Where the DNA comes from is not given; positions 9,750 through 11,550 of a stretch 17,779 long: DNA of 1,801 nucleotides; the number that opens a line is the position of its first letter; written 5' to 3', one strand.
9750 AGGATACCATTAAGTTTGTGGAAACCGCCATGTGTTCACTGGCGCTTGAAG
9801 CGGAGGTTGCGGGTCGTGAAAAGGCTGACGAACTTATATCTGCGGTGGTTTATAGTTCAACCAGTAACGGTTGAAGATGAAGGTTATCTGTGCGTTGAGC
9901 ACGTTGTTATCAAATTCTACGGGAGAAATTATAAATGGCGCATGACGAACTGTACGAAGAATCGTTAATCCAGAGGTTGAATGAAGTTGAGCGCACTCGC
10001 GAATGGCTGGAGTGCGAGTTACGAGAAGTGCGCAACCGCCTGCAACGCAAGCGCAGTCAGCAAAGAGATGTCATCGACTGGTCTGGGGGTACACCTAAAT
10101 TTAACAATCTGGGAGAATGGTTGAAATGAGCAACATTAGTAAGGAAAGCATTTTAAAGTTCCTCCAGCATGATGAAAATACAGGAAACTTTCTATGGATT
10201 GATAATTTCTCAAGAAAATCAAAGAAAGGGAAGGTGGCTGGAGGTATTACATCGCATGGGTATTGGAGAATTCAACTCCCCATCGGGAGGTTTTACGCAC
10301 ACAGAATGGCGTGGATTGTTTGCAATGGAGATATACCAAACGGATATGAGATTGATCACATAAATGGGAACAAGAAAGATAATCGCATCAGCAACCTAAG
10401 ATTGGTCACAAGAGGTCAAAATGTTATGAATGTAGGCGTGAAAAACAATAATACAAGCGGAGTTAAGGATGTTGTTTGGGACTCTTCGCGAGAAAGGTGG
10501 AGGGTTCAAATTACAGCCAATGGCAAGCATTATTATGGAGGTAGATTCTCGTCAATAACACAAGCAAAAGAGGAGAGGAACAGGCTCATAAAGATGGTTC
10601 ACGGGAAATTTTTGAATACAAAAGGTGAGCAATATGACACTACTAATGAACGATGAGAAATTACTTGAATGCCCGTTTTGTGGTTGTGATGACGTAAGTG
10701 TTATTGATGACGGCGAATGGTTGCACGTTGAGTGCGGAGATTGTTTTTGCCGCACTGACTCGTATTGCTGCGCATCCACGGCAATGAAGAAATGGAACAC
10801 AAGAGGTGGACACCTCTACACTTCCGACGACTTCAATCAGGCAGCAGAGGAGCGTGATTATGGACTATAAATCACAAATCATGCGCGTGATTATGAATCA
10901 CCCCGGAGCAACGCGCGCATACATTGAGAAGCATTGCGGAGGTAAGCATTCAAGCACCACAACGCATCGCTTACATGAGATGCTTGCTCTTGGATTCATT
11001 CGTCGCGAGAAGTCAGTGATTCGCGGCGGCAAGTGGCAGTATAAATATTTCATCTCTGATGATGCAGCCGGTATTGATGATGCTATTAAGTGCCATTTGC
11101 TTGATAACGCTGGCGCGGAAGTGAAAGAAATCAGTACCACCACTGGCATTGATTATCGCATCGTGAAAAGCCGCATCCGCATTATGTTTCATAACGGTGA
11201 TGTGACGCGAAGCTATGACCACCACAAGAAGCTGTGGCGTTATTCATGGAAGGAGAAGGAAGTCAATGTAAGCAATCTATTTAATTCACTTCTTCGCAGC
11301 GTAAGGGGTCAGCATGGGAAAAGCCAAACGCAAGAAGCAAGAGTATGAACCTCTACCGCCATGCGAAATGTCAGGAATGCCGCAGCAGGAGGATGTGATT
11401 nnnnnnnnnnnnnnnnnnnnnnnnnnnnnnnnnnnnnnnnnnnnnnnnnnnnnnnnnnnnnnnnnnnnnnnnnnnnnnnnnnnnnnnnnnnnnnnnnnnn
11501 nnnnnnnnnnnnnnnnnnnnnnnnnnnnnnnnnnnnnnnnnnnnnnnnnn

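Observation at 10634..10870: Lar-like zinc-finger protein overlapping the 3' end of an HNH gene: candidate anti-restriction factor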

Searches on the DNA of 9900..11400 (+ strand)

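Call 5: search_dna_similar(query=window:9900-11400:+, collection=phages, mode=near, max_rows=25)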
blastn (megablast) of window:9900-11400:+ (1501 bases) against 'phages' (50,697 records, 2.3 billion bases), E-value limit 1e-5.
Records with a match: 143; places in all: 143; records where one place covers at least 80% of the query: 1.
Best place of each record, by identity: 95-99% 4; 90-95% 14; 80-90% 124; 60-80% 1.
By first word of the organism name: Salmonella 119; Escherichia 19; Shigella 4; Acinetobacter 1.
By host as written in the record: - 69; Escherichia coli 10; Salmonella sp. 8; Salmonella enterica subsp. enterica serovar Typhimurium 7; Salmonella enterica 6; Salmonella enterica subsp. enterica serovar Enteritidis 4; Salmonella enterica subsp. enterica serovar Typhi 3; Salmonella enterica subsp. enterica serovar Typhimurium ST19 3; and 24 more.
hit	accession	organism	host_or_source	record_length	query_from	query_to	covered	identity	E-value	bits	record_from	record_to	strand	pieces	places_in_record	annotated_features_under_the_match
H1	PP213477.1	Escherichia phage vB_Eco_ZCEC08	Escherichia coli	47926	1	1501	100%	96.4%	0e+0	2473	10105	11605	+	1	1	HNH homing endonuclease | hypothetical protein (x3)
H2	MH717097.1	Escherichia phage C1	Escherichia coli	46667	1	1501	64%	90.0%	0e+0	1248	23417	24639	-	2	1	winged helix-turn-helix domain-containing protein | hypothetical protein (x3)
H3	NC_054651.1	Escherichia phage C1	Escherichia coli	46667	1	1501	64%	90.0%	0e+0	1248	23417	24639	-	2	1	winged helix-turn-helix domain-containing protein | hypothetical protein (x3)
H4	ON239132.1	Escherichia phage S192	Escherichia coli 192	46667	1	1501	64%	90.0%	0e+0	1248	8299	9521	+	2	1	winged helix-turn-helix domain-containing protein | hypothetical protein (x3)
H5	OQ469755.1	Salmonella phage vB_SenS_ST1UNAM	Salmonella sp.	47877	1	1501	56%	92.3%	0e+0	1192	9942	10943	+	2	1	transcription factor | putative restriction alleviation protein | hypothetical protein (x2)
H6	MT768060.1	Escherichia phage vB_EcoS_swi2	-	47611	1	1501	57%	90.3%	0e+0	1115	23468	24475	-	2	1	hypothetical protein (x3)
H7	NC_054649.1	Escherichia phage vB_EcoS_swi2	-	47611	1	1501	57%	90.3%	0e+0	1115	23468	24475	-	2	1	hypothetical protein (x2) | Lar-like restriction alleviation protein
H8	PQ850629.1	Escherichia phage SusanneMuster_Bas79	Escherichia coli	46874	1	1501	55%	91.9%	0e+0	1152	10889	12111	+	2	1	hypothetical protein (x4) | Lar-like restriction alleviation protein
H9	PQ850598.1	Escherichia phage ClaudiaMuster_Bas77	Escherichia coli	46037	1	1501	55%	91.9%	0e+0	1151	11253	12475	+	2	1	hypothetical protein (x4) | Lar-like restriction alleviation protein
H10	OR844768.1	Escherichia phage ECO111 5-P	Escherichia coli O111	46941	1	1501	57%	88.8%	0e+0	1045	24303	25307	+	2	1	record has no annotation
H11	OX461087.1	Escherichia phage EcoIv28_Lewi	wastewater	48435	1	1501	56%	89.8%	0e+0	1076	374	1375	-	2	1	record has no annotation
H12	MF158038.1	Shigella phage Sf11 SMD-2017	Shigella flexneri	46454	1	1501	56%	89.4%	0e+0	1063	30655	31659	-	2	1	winged helix-turn-helix domain-containing protein | hypothetical protein (x2)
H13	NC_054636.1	Shigella phage Sf11 SMD-2017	Shigella flexneri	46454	1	1501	56%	89.4%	0e+0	1063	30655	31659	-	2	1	gp46 | hypothetical protein (x2)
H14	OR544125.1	Acinetobacter phage vB_AbaM_AB4P2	Acinetobacter baumannii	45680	1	1501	56%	88.7%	0e+0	1028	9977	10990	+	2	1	hypothetical protein (x3) | Lar-like restriction alleviation protein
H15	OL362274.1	Escherichia phage HC6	Escherichia coli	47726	1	1501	55%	90.2%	0e+0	1074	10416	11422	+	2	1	hypothetical protein (x3)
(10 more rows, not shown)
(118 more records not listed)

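Call 7: get_annotated_region(hit=H1, flank=3000)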
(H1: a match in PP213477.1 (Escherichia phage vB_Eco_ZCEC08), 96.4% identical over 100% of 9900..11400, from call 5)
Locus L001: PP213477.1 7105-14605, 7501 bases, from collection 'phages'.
description: Escherichia phage vB_Eco_ZCEC08, complete genome.
organism: Escherichia phage vB_Eco_ZCEC08 (NCBI taxid 3117423)
taxonomy: Viruses; Duplodnaviria; Heunggongvirae; Uroviricota; Caudoviricetes
host: Escherichia coli; source: sewage sample; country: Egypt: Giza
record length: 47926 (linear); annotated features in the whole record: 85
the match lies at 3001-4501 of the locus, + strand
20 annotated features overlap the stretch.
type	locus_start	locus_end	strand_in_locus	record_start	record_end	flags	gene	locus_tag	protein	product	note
CDS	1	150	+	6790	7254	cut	-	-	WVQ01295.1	lysozyme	-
CDS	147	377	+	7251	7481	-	-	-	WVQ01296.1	holin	-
CDS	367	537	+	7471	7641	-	-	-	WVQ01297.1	hypothetical protein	-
CDS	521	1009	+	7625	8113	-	-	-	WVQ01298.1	lysin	-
CDS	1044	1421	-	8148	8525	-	-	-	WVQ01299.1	hypothetical protein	-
CDS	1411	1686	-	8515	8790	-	-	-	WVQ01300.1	hypothetical protein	-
CDS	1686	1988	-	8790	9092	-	-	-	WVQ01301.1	hypothetical protein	-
CDS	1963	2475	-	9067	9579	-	-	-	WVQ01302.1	HNH homing endonuclease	-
CDS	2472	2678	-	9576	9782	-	-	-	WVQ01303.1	hypothetical protein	-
CDS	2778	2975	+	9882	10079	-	-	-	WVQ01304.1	hypothetical protein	-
CDS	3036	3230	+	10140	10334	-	-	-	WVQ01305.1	hypothetical protein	-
CDS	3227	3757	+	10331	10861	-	-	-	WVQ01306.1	HNH homing endonuclease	-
CDS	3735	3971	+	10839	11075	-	-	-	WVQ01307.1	hypothetical protein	-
CDS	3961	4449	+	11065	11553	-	-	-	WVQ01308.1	hypothetical protein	-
CDS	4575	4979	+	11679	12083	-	-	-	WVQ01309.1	hypothetical protein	-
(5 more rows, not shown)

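Call 8: get_annotated_region(hit=H8, flank=3000)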
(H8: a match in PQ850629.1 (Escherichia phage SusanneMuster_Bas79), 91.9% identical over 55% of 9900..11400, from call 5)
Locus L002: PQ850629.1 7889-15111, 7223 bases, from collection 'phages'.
description: Escherichia phage SusanneMuster_Bas79, complete genome.
organism: Escherichia phage SusanneMuster_Bas79 (NCBI taxid 3398436)
taxonomy: Viruses; Duplodnaviria; Heunggongvirae; Uroviricota; Caudoviricetes
host: Escherichia coli; source: sewage plant inflow; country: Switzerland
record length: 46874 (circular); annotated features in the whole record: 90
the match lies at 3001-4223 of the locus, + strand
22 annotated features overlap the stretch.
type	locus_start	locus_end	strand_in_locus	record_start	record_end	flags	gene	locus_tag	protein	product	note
CDS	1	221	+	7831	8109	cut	-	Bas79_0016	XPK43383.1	endolysin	lysis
CDS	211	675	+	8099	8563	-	-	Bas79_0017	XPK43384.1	endolysin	lysis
CDS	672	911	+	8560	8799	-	-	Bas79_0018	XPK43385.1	holin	lysis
CDS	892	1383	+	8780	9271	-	-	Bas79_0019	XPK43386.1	Rz-like spanin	lysis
CDS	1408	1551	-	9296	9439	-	-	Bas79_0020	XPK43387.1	hypothetical protein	-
CDS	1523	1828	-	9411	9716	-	-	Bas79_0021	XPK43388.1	hypothetical protein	-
CDS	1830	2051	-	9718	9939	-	-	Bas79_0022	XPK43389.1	hypothetical protein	-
CDS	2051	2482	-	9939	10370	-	-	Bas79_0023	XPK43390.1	hypothetical protein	-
CDS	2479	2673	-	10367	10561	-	-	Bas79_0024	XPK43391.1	hypothetical protein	-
CDS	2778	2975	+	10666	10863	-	-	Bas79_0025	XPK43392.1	hypothetical protein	-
CDS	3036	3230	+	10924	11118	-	-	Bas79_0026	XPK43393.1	hypothetical protein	-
CDS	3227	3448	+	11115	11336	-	-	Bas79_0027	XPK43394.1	hypothetical protein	-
CDS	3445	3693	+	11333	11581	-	-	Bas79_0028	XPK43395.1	Lar-like restriction alleviation protein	auxiliary metabolic gene and host takeover; moron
CDS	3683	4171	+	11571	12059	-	-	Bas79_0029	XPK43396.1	hypothetical protein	-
CDS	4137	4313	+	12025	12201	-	-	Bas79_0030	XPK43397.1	hypothetical protein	-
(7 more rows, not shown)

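Call 9: get_annotated_region(hit=H5, flank=3000)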
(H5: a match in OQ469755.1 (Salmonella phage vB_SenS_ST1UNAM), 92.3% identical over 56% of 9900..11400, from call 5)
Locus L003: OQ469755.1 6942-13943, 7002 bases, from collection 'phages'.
description: Salmonella phage vB_SenS_ST1UNAM, complete genome.
organism: Salmonella phage vB_SenS_ST1UNAM (NCBI taxid 3032359)
taxonomy: Viruses; Duplodnaviria; Heunggongvirae; Uroviricota; Caudoviricetes
host: Salmonella sp.; source: sewage; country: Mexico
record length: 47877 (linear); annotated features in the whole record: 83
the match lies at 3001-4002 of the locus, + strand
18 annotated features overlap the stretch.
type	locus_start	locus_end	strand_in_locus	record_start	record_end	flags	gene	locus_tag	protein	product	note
CDS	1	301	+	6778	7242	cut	-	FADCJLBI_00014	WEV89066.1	lysozyme-like superfamily protein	-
CDS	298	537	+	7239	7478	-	-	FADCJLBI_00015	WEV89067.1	holin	-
CDS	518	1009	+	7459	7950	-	-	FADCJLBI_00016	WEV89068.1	spanin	-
CDS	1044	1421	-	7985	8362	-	-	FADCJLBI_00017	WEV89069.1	hypothetical protein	-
CDS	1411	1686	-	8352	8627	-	-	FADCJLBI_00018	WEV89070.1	hypothetical protein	-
CDS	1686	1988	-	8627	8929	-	-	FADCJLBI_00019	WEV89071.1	hypothetical protein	-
CDS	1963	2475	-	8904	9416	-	-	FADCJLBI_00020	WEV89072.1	zinc-binding loop region of homing endonuclease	-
CDS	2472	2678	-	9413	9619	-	-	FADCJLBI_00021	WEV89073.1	hypothetical protein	-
CDS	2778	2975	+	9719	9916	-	-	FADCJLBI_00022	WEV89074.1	hypothetical protein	-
CDS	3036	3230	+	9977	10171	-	-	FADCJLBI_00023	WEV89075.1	hypothetical protein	-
CDS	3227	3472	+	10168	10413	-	-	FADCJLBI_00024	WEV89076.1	putative restriction alleviation protein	-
CDS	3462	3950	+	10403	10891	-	-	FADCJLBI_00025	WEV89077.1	transcription factor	-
CDS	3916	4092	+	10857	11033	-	-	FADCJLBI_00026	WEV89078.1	hypothetical protein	-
CDS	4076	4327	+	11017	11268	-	-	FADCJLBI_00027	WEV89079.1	hypothetical protein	-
CDS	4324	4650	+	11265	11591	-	-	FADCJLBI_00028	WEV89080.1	hypothetical protein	-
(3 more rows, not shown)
